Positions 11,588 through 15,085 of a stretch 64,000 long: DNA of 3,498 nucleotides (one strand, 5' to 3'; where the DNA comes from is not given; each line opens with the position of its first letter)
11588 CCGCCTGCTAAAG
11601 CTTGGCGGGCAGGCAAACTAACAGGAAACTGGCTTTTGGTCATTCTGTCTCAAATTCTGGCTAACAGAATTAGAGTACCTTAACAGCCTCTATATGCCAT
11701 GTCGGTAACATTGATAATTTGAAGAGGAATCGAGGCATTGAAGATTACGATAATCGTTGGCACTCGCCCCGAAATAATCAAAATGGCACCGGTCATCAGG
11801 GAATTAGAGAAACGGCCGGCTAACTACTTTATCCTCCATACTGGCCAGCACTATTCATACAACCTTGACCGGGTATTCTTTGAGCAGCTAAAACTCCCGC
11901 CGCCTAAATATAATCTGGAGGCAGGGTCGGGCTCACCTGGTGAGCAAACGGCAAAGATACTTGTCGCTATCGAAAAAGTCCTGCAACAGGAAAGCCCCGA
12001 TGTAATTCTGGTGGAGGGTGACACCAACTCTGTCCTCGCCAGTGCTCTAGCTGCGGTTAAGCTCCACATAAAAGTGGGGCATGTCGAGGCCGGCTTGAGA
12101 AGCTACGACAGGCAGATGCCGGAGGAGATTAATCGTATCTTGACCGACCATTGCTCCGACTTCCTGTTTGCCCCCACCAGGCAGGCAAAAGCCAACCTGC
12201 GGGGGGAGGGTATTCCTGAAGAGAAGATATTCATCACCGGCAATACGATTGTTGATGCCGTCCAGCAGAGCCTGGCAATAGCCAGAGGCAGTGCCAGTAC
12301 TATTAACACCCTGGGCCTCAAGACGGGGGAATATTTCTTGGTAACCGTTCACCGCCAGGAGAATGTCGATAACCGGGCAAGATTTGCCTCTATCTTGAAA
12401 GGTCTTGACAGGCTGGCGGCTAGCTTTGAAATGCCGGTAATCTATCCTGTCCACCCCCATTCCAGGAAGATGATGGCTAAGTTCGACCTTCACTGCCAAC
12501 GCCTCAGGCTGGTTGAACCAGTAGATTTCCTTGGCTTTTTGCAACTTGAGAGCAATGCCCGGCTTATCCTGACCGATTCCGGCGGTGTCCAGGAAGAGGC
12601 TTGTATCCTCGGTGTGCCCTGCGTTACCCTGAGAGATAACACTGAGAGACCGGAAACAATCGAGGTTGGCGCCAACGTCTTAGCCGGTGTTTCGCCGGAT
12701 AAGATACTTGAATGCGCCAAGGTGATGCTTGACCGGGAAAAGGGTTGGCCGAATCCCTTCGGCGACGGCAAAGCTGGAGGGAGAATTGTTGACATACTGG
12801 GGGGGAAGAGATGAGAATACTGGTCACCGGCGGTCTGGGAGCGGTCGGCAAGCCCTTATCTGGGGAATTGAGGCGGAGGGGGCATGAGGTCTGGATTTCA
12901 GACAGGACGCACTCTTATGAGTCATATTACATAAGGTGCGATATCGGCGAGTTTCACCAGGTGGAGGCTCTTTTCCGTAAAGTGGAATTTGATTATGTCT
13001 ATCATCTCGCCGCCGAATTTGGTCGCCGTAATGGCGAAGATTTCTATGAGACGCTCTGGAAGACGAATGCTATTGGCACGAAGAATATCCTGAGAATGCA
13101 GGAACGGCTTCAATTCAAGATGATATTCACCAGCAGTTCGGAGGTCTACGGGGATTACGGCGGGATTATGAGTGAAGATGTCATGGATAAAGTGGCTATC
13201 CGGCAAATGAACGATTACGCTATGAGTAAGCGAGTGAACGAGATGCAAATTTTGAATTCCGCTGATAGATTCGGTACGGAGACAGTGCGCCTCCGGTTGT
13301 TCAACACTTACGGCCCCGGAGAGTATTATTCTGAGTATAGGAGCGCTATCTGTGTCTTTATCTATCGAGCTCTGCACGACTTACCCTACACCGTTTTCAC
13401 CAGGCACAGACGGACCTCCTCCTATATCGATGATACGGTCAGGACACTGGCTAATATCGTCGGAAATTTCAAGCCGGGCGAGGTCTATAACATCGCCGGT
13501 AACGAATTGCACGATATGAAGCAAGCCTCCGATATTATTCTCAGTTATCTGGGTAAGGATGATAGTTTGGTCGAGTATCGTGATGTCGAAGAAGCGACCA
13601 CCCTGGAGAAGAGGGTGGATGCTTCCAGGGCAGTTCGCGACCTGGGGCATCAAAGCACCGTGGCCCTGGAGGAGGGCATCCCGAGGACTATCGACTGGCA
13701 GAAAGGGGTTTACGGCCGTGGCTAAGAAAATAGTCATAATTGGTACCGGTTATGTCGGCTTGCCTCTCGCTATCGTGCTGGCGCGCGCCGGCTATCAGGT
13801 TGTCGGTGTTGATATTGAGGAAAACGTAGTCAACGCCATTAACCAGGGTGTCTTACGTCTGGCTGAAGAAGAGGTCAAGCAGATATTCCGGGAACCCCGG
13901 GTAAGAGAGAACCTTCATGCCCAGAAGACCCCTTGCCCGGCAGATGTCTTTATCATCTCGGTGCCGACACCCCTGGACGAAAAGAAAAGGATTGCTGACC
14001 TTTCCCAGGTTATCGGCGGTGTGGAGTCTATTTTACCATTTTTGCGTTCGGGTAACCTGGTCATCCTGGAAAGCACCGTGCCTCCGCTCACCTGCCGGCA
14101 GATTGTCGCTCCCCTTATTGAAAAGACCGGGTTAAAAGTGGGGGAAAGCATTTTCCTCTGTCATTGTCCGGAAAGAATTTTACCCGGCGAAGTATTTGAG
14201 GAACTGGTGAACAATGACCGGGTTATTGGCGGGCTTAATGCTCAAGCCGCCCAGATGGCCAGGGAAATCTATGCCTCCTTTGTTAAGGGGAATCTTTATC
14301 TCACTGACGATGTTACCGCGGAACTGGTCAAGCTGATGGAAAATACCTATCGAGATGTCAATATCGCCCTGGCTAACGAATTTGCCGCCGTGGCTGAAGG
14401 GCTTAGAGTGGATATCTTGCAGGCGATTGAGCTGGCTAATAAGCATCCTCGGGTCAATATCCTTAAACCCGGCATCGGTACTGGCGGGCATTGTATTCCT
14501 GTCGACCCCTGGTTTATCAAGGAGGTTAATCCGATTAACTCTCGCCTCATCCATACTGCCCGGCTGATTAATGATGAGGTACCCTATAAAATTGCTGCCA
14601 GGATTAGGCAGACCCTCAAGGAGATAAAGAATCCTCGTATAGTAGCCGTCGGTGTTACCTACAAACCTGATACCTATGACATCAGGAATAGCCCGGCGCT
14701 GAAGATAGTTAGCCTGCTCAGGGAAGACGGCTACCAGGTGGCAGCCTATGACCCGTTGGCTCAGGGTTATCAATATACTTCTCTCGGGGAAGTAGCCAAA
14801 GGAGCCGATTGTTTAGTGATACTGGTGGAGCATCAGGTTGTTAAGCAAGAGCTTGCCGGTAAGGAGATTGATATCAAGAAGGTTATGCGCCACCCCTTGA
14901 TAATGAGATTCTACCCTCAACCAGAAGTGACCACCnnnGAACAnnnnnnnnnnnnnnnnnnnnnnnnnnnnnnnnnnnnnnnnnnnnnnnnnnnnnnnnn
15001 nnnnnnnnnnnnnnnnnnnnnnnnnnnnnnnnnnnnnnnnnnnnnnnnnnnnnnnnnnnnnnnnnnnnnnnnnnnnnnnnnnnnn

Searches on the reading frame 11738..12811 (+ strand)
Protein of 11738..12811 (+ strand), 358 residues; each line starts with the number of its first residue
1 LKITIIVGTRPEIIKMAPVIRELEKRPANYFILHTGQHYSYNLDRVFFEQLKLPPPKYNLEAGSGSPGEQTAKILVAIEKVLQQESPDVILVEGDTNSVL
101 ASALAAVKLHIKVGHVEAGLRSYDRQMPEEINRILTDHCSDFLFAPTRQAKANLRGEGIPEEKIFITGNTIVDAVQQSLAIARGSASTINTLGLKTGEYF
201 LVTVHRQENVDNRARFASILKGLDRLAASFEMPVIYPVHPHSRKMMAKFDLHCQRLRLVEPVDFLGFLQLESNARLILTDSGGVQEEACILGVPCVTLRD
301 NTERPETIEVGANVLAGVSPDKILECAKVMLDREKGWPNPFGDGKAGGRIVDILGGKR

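Call 16: search_protein_families(library=pfam, proteins=[window:11738-12811:+])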
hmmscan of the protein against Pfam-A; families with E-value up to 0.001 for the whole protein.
window:11738-12811:+ (358 aa): 2 families
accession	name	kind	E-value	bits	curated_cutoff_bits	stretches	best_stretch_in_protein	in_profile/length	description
PF02350.25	Epimerase_2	-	2e-116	389.1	30.6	1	22-354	2-346/347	UDP-N-acetylglucosamine 2-epimerase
PF13579.12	Glyco_trans_4_4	-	0.00037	21.3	29.7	1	70-169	55-157/158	Glycosyl transferase 4-like domain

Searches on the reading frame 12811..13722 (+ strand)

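Call 16: search_protein_families(library=pfam, proteins=[window:12811-13722:+])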
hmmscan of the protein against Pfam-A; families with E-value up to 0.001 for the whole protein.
window:12811-13722:+ (304 aa): 5 families
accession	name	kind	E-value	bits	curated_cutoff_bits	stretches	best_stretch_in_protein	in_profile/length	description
PF01370.27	Epimerase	-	7.6e-39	134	20.9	1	3-229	1-240/240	NAD dependent epimerase/dehydratase family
PF16363.11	GDP_Man_Dehyd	-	2.7e-28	99.8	27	1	4-291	1-330/332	GDP-mannose 4,6 dehydratase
PF04321.23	RmlD_sub_bind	-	1.3e-12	47.8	27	1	1-232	1-216/287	RmlD substrate binding domain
PF07993.18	NAD_binding_4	-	1.8e-06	27.8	20.1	1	59-157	88-198/258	Male sterility protein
PF02719.21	Polysacc_synt_2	-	3.6e-06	26.8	20.2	1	36-149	54-151/293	Polysaccharide biosynthesis protein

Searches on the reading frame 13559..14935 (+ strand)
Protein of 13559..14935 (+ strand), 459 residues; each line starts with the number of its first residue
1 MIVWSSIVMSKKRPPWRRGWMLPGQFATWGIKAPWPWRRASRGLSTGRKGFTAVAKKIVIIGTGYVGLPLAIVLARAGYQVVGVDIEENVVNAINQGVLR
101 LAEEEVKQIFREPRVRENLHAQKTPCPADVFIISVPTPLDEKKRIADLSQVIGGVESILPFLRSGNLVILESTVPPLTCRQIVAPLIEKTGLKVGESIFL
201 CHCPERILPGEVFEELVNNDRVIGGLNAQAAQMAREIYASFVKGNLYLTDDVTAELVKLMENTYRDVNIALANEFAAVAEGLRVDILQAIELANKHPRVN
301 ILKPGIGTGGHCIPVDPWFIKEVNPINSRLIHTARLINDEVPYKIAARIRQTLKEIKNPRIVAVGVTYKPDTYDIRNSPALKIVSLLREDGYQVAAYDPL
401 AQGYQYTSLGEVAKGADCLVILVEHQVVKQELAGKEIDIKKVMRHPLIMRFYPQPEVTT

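Call 16: search_protein_families(library=pfam, proteins=[window:13559-14935:+])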
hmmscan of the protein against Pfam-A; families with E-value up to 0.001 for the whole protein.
window:13559-14935:+ (459 aa): 10 families
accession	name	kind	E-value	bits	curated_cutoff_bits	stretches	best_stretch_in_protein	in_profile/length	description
PF03721.20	UDPG_MGDP_dh_N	-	1.5e-48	165.3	27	1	56-236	1-186/187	UDP-glucose/GDP-mannose dehydrogenase family, NAD binding domain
PF00984.24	UDPG_MGDP_dh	-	5e-23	81.5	25.4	1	253-339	2-93/94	UDP-glucose/GDP-mannose dehydrogenase family, central domain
PF03720.21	UDPG_MGDP_dh_C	-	2.5e-17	63.6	30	1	364-448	3-94/103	UDP-glucose/GDP-mannose dehydrogenase family, UDP binding domain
PF02558.23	ApbA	-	3.5e-07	30.4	22.2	1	58-158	1-96/150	Ketopantoate reductase PanE/ApbA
PF03446.21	NAD_binding_2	-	1.3e-06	28.9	21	1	57-188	1-109/161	NAD binding domain of 6-phosphogluconate dehydrogenase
PF01210.29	NAD_Gly3P_dh_N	-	4.5e-06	27.1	23.1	1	57-137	1-79/158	NAD-dependent glycerol-3-phosphate dehydrogenase N-terminus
PF02737.24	3HCDH_N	-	2.4e-05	24.8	22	1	57-108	1-52/180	3-hydroxyacyl-CoA dehydrogenase, NAD binding domain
PF07992.20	Pyr_redox_2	-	4.3e-05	23.5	26.1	1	54-107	141-194/291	Pyridine nucleotide-disulphide oxidoreductase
PF00070.33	Pyr_redox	-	6.7e-05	23.8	22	1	57-106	1-50/82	Pyridine nucleotide-disulphide oxidoreductase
PF02826.25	2-Hacid_dh_C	-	0.00026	20.9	25.1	0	50-94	31-75/178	D-isomer specific 2-hydroxyacid dehydrogenase, NAD binding domain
